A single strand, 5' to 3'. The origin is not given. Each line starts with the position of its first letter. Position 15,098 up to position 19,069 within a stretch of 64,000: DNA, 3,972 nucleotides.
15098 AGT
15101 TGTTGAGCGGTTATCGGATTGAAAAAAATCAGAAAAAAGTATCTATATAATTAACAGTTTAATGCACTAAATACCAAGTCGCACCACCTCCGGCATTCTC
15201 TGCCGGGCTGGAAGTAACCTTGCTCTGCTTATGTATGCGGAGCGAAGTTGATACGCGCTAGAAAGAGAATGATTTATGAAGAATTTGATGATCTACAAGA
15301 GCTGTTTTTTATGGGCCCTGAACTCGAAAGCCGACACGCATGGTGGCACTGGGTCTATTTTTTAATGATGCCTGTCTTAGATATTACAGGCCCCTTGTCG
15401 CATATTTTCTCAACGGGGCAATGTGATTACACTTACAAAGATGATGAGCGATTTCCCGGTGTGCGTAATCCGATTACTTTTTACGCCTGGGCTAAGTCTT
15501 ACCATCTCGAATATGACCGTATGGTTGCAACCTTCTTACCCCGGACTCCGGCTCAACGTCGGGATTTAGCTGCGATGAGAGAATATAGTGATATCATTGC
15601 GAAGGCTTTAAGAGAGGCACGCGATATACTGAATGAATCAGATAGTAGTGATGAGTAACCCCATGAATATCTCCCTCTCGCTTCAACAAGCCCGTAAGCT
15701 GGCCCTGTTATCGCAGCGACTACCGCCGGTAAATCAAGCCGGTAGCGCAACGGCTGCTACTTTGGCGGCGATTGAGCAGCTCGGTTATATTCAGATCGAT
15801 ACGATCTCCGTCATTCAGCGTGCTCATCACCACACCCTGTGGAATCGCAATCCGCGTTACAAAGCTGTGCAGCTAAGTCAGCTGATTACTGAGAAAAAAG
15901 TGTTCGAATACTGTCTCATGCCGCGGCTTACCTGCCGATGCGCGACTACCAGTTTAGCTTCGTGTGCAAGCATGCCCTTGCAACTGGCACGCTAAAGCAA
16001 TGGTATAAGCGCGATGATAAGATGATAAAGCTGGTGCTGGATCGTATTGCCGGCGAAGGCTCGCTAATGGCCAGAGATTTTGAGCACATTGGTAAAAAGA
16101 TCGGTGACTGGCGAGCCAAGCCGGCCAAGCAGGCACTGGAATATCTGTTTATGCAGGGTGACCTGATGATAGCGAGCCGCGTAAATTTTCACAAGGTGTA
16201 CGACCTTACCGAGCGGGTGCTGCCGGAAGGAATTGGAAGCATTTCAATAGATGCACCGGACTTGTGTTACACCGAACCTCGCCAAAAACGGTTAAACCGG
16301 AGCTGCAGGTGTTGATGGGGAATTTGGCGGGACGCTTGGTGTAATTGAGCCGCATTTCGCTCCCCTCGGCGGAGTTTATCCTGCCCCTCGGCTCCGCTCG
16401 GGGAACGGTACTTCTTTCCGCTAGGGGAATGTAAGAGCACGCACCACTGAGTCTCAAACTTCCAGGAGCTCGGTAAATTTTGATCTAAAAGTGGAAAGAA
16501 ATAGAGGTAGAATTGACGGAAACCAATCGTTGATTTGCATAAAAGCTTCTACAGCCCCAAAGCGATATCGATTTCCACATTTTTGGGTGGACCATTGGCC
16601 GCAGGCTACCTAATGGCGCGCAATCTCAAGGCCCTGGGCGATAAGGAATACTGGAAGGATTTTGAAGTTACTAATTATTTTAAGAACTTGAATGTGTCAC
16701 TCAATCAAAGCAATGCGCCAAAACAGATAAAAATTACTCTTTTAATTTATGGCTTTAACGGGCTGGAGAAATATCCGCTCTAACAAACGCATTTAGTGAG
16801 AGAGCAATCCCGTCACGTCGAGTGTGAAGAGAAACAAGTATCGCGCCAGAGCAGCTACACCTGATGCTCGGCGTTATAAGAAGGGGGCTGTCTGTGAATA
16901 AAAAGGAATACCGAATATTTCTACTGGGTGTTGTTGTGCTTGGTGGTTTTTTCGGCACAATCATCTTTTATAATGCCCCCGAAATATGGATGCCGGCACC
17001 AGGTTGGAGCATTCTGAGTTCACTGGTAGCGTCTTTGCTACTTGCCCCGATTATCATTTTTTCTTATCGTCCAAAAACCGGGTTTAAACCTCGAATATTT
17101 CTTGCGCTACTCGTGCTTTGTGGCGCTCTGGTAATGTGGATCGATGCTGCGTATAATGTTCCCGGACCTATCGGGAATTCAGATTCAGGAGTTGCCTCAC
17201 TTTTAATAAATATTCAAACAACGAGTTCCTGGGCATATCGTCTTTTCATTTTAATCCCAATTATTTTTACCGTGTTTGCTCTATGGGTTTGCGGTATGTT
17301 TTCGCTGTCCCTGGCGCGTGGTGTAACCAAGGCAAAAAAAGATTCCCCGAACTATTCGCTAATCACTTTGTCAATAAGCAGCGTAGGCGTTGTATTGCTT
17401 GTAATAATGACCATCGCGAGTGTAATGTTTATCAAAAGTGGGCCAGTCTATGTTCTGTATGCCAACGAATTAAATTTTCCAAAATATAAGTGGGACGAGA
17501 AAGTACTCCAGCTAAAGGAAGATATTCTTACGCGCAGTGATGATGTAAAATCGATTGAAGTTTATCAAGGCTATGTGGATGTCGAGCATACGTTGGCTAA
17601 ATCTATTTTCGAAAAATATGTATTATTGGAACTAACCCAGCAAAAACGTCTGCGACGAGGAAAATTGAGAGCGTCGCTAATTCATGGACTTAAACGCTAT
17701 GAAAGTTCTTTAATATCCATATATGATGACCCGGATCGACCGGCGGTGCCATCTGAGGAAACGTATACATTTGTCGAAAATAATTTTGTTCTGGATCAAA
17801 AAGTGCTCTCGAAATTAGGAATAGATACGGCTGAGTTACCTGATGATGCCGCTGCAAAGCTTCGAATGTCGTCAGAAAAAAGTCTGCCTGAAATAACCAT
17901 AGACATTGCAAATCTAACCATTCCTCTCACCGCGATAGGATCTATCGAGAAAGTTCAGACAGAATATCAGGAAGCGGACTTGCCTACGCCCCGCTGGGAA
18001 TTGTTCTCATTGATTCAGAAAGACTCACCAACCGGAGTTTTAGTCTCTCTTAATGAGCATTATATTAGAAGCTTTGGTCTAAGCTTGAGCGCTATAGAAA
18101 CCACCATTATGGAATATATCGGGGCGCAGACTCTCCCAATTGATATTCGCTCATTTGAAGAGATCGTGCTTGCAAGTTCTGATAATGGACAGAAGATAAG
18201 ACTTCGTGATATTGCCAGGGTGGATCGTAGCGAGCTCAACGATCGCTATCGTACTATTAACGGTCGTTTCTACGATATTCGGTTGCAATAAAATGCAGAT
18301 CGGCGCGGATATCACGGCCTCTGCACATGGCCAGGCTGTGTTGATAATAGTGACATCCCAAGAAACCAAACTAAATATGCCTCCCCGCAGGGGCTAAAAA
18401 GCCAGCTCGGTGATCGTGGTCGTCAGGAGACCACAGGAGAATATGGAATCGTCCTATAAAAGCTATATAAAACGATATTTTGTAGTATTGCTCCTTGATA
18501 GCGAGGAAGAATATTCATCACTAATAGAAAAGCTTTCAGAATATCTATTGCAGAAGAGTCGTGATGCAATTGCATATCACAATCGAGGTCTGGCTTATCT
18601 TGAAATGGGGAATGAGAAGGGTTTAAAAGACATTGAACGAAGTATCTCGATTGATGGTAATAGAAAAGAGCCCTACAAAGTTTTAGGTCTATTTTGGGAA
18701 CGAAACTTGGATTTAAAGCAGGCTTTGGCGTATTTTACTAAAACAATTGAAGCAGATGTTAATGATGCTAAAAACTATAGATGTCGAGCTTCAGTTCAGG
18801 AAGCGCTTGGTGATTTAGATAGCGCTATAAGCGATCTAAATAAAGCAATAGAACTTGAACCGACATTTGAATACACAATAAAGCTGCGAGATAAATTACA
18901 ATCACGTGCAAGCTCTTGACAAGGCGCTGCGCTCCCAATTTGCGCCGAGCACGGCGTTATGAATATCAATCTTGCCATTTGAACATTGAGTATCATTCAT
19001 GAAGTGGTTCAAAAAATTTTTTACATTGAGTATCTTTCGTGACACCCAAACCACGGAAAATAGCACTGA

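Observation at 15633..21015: YcaQ-family gene present as an intact copy plus a degraded, internally deleted duplicate bracketing a low-GC four-gene insert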

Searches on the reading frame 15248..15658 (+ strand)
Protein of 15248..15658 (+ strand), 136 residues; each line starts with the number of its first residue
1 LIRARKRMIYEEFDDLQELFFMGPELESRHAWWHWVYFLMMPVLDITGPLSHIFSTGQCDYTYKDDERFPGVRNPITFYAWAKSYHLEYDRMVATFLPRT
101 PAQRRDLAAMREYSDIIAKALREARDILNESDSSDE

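Call 8: search_protein_families(library=pfam, proteins=[window:15248-15658:+], max_evalue=0.01)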
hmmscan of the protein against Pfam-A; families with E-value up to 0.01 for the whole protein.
window:15248-15658:+ (136 aa): 0 families

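Call 37: find_related_loci(query=window:15248-15655:+, collection=metagenome_contigs, flank=6000)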
Query window:15248-15655:+ (136 aa) in metagenome_contigs; peptide patterns used: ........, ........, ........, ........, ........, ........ (x = any residue, [..] = any of these).
66 stretches matched a pattern, but none encodes a relative of the query by tblastn (E <= 1e-3).
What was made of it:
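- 15248..15658 (+): 136-aa ORF with no known relatives. Its stop codon lies 4 nt before the ATG of copy A, so A sits in an operon-like position without an upstream region of its own. No relative found in the metagenome scan (call 37).
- Tried and rejected: A metagenome scan with the 136-aa ORF found no relative (call 37).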

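Call 47: search_protein_families(library=padloc, proteins=[window:15248-15658:+], max_evalue=0.01)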
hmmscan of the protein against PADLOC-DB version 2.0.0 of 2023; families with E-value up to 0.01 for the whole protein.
window:15248-15658:+ (136 aa): 0 families

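Call 57: search_protein_families(library=ncbifam, proteins=[window:15248-15658:+], max_evalue=0.001)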
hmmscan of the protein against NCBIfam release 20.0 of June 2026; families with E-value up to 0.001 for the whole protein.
window:15248-15658:+ (136 aa): 0 families
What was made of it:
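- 15248..15658 (+): No Pfam, NCBIfam or PADLOC hit (calls 8, 47, 57).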

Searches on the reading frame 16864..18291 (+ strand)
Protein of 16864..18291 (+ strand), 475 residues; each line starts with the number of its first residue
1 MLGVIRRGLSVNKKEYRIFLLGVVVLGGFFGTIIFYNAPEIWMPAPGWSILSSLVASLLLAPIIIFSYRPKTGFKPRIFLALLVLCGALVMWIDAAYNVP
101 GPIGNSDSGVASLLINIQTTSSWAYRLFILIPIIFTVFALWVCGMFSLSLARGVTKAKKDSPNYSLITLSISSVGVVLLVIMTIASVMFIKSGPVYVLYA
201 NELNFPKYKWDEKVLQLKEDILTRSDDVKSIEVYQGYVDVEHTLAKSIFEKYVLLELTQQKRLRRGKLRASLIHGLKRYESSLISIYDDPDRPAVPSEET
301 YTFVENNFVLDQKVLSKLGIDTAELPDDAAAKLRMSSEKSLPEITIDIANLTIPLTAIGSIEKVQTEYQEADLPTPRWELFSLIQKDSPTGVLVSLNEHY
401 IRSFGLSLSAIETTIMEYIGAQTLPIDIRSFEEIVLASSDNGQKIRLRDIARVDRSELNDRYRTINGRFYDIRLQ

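Call 8: search_protein_families(library=pfam, proteins=[window:16864-18291:+], max_evalue=0.01)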
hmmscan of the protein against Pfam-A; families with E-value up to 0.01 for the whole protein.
window:16864-18291:+ (475 aa): 1 family
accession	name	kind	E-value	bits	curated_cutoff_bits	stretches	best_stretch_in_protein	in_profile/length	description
PF00873.25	ACR_tran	-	0.0074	14.5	28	0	420-462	229-270/1021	AcrB/AcrD/AcrF family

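Call 27: find_homologous_proteins(query=window:16864-18288:+, max_evalue=0.001)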
Query window:16864-18288:+ (475 aa): 2 proteins with E <= 0.001 among 8000 candidates.
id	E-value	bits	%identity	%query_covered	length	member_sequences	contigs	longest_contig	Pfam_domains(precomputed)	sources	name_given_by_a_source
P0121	0.0e+0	1018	100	98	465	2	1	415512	-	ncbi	ncbi:MAG: hypothetical protein ACRBF0_18875 [Calditrichia bacterium]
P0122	7.9e-279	943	89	99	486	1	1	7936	-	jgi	-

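Call 28: find_encoding_contigs(protein=P0122, flank=10000, max_places=10)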
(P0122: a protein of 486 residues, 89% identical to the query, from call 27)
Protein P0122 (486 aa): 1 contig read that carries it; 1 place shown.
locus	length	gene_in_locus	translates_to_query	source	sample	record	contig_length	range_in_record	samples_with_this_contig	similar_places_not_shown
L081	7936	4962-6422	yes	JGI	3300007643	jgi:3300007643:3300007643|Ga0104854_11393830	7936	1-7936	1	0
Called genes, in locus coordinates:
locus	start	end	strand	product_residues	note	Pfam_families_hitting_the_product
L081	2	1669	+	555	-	?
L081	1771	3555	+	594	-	-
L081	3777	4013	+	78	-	-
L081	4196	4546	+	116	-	-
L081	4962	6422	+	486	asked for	-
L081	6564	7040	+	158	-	PF13371:TPR_9 (faint), PF13414:TPR_11 (faint), PF13431:TPR_17 (faint), PF13424:TPR_12 (faint), PF00515:TPR_1 (faint), PF07719:TPR_2 (faint), PF13181:TPR_8 (faint)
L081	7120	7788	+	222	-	-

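Call 29: find_encoding_contigs(protein=P0121, flank=10000, max_places=10)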
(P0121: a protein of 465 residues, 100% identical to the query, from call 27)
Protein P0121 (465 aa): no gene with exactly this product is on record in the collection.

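Call 38: find_related_loci(query=window:16864-18288:+, collection=viral_contigs, flank=6000)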
Query window:16864-18288:+ (475 aa) in viral_contigs; peptide patterns used: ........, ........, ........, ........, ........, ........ (x = any residue, [..] = any of these).
No stretch of DNA in the collection matches any of the patterns.

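Call 47: search_protein_families(library=padloc, proteins=[window:16864-18291:+, L081:23-1669:+, L081:1771-3555:+, L081:3777-4013:+, L081:4196-4546:+], max_evalue=0.01)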
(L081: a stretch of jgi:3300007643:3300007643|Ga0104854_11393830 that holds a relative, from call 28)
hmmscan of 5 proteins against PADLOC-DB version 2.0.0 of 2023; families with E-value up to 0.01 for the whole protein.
window:16864-18291:+ (475 aa): 1 family
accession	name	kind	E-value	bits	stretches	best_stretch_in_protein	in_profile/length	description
PDLC03199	Specificity_I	-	0.0021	16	1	419-474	125-182/208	Type I specificity subunit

L081:23-1669:+ (548 aa): 2 families
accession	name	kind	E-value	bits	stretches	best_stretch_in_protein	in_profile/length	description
PDLC05031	PDC-S49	-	2.6e-21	74.1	1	11-377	29-397/624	-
PDLC05029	PDC-S49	-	3.3e-15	53.9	2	117-327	128-351/619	-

L081:1771-3555:+ (594 aa): 0 families

L081:3777-4013:+ (78 aa): 0 families

L081:4196-4546:+ (116 aa): 0 families

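Call 57: search_protein_families(library=ncbifam, proteins=[window:16864-18291:+], max_evalue=0.001)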
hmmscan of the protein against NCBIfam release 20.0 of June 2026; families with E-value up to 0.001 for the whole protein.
window:16864-18291:+ (475 aa): 0 families

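Call 79: search_protein_representatives(protein=window:16864-18288:+)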
Query: 475 residues. Proteins with E-value up to 0.001 (for the whole library): 18; up to 1e-10: 14; up to 1e-30: 13. The best 18 are listed.
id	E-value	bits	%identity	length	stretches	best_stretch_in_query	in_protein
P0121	0.0e+00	1018.4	100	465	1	11-475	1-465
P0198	1.1e-117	409.8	46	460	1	12-474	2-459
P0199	2.8e-94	332.6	41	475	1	14-474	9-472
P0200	8.7e-82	291.4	38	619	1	15-474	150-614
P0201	6.1e-79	282.1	38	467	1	11-474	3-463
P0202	3.7e-68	246.5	36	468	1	12-472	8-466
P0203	1.8e-66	241.0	34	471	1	12-473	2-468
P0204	1.1e-50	188.9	31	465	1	13-473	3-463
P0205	2.0e-49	184.8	32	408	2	12-305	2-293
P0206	1.5e-46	175.3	31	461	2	124-474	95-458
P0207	1.5e-44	168.8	29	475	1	15-474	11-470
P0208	1.9e-40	155.2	54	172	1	11-157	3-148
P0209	1.3e-36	142.5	33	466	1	107-470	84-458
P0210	4.0e-15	71.7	28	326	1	184-459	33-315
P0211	3.4e-07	45.6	26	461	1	111-454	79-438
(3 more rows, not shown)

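Call 80: find_encoding_contigs(protein=P0198, flank=8000, max_places=4)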
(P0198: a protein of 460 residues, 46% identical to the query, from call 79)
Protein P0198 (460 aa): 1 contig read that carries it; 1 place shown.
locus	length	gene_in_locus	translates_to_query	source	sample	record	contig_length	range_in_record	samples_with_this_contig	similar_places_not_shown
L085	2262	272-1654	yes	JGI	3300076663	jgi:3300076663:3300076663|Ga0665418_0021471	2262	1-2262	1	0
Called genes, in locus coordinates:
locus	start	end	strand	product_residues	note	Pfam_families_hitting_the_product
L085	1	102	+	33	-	?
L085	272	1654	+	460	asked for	-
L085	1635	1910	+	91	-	-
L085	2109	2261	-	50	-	?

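Call 81: predict_structure(alignment_id=A6)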
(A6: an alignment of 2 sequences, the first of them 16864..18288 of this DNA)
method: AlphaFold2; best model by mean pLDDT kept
length: 475 residues; sequences in the alignment: 2
mean_pLDDT: 36.7   pTM: 0.23
mean pLDDT of the five models: 36.7, 35.6, 35.0, 34.1, 33.9
residues with pLDDT >= 90: 0; 70-90: 0; 50-70: 57; < 50: 418
segments of 3 or more residues with pLDDT < 50: 1-77, 93-116, 163-475
pLDDT, mean of each block of 10 residues (from residue 1): 30 43 43 38 35 39 38 46 52 45 36 48 54 57 55 56 45 47 40 25 25 42 40 34 38 46 42 44 31 27 22 30 33 25 22 24 33 30 28 27 31 32 27 27 27 34 31 31
secondary structure, 60 per line:
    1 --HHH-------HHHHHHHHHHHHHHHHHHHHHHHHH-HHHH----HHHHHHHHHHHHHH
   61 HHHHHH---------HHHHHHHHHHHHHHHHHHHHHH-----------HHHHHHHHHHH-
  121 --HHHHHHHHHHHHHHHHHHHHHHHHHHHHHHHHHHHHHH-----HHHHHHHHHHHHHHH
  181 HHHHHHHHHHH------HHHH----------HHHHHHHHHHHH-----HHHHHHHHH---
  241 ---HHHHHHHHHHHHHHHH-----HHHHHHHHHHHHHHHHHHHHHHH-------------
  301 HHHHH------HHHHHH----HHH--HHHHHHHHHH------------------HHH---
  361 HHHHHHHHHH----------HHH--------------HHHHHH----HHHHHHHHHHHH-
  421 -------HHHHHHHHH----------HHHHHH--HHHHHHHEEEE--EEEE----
elements in order: H13-37 H39-42 H47-66 H76-97 H109-119 H123-160 H166-191 H198-201 H212-223 H229-237 H244-259 H265-287 H301-305 H312-317 H327-336 H361-370 H398-403 H408-419 H428-436 H447-452 H455-461 E462-465 E468-471

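Call 82: find_encoding_contigs(protein=P0199, flank=8000, max_places=4)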
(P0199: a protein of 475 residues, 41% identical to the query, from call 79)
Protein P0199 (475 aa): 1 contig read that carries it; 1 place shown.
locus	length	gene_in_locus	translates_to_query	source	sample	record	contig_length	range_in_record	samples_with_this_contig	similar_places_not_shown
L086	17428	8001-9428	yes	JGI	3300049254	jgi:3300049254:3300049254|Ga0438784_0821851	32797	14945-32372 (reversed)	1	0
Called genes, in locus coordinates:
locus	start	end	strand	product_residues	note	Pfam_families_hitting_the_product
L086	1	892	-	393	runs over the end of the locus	PF00155:Aminotran_1_2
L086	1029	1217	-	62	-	PF01355:HIPIP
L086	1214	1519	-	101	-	-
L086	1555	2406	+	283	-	PF02634:FdhD-NarQ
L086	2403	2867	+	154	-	PF01257:2Fe-2S_thioredx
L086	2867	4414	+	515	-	PF01512:Complex1_51K, PF10589:NADH_4Fe-4S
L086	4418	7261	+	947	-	PF13510:Fer2_4, PF10588:NADH-G_4Fe-4S_3, PF00037:Fer4 (faint), PF12838:Fer4_7, PF22117:Fer4_Nqo3 (weak), PF04879:Molybdop_Fe4S4, PF00384:Molybdopterin, PF01568:Molydop_binding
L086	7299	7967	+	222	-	-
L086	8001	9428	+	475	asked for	-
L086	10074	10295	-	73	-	-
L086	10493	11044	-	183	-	PF04366:Ysc84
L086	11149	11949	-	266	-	PF05013:FGase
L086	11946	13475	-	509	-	PF00221:Lyase_aromatic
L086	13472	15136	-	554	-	PF17391:Urocanase_N, PF01175:Urocanase, PF17392:Urocanase_C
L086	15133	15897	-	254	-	PF00392:GntR, PF07702:UTRA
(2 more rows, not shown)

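Call 83: find_encoding_contigs(protein=P0201, flank=8000, max_places=4)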
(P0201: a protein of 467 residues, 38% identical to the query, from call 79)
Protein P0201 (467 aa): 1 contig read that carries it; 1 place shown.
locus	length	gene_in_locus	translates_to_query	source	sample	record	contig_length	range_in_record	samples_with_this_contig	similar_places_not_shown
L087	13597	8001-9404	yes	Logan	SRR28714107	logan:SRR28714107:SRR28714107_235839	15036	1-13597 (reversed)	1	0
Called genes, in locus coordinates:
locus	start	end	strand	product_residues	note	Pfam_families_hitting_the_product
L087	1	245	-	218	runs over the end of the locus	PF13347:MFS_2 (weak), PF03137:OATP (faint), PF07690:MFS_1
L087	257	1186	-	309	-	PF00480:ROK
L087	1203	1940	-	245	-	PF00392:GntR, PF01325:Fe_dep_repress (weak), PF07702:UTRA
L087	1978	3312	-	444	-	-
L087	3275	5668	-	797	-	PF17678:Glyco_hydro_92N, PF07971:Glyco_hydro_92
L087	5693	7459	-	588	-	-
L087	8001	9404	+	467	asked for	-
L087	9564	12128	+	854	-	-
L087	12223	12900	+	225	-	PF00027:cNMP_binding, PF13545:HTH_Crp_2 (weak)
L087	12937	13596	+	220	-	?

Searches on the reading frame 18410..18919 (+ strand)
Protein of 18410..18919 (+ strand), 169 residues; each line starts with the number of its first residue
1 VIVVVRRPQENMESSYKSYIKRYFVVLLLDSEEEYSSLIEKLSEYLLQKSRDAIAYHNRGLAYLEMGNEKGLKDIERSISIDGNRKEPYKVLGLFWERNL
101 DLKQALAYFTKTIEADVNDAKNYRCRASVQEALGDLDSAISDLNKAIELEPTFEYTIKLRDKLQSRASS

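Call 8: search_protein_families(library=pfam, proteins=[window:18410-18919:+], max_evalue=0.01)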
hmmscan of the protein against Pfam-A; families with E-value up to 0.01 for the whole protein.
window:18410-18919:+ (169 aa): 9 families
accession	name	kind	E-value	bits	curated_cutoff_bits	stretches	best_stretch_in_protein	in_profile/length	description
PF00515.34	TPR_1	-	6.6e-12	45.1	27.8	1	123-153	4-34/34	Tetratricopeptide repeat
PF07719.23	TPR_2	-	1.4e-10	40.9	27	1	120-152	1-33/34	Tetratricopeptide repeat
PF13181.12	TPR_8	-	7.9e-09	35.4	25.7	1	127-152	8-33/34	Tetratricopeptide repeat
PF13371.12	TPR_9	-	2.5e-07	31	35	1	101-152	10-61/73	Tetratricopeptide repeat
PF13414.12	TPR_11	-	5.7e-07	29.6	26.8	0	132-153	6-27/42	TPR repeat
PF13431.12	TPR_17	-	1.8e-06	28.2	24.4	0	108-140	1-33/34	Tetratricopeptide repeat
PF13424.12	TPR_12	-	2.5e-05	24.8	30.1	0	101-149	18-67/77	Tetratricopeptide repeat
PF13174.12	TPR_6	-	0.0024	18.9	26.3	0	127-151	7-31/33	Tetratricopeptide repeat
PF13428.12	TPR_14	-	0.0033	18.4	23.5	0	123-152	4-33/44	Tetratricopeptide repeat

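Call 47: search_protein_families(library=padloc, proteins=[window:18410-18919:+], max_evalue=0.01)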
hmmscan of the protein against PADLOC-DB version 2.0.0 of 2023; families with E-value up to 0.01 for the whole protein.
window:18410-18919:+ (169 aa): 0 families

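Call 57: search_protein_families(library=ncbifam, proteins=[window:18410-18919:+], max_evalue=0.001)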
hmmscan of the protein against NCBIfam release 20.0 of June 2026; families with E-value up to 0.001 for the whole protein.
window:18410-18919:+ (169 aa): 8 families
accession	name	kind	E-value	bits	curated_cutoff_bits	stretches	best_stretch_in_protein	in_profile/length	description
NF040959.1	MamA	equivalog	1.4e-11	44.2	200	1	32-114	118-201/204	magnetosome protein MamA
TIGR00990.1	3a0801s09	subfamily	5.5e-09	35.2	757.25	1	47-155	325-434/615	mitochondrial import receptor subunit TOM70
TIGR02917.1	PEP_TPR_lipo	equivalog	1.6e-07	29.6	312.2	1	48-153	392-498/899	XrtA/PEP-CTERM system TPR-repeat protein PrsT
NF008391.2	PRK11189.1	equivalog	3.6e-06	26.7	250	1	40-121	52-134/297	lipoprotein NlpI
TIGR02521.1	type_IV_pilW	equivalog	9.1e-06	25.4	154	1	50-121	28-100/234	type IV pilus biogenesis/stability protein PilW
NF033762.1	social_mot_Tgl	equivalog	3.3e-05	23.3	225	1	50-143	133-227/252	social motility TPR repeat lipoprotein Tgl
NF047558.1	TPR_END_plus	domain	0.00015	21.6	32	0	127-153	6-32/56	TPR end-of-group domain-containing protein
NF007302.0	PRK09782.1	equivalog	0.00057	18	1223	1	101-152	594-644/990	phage receptor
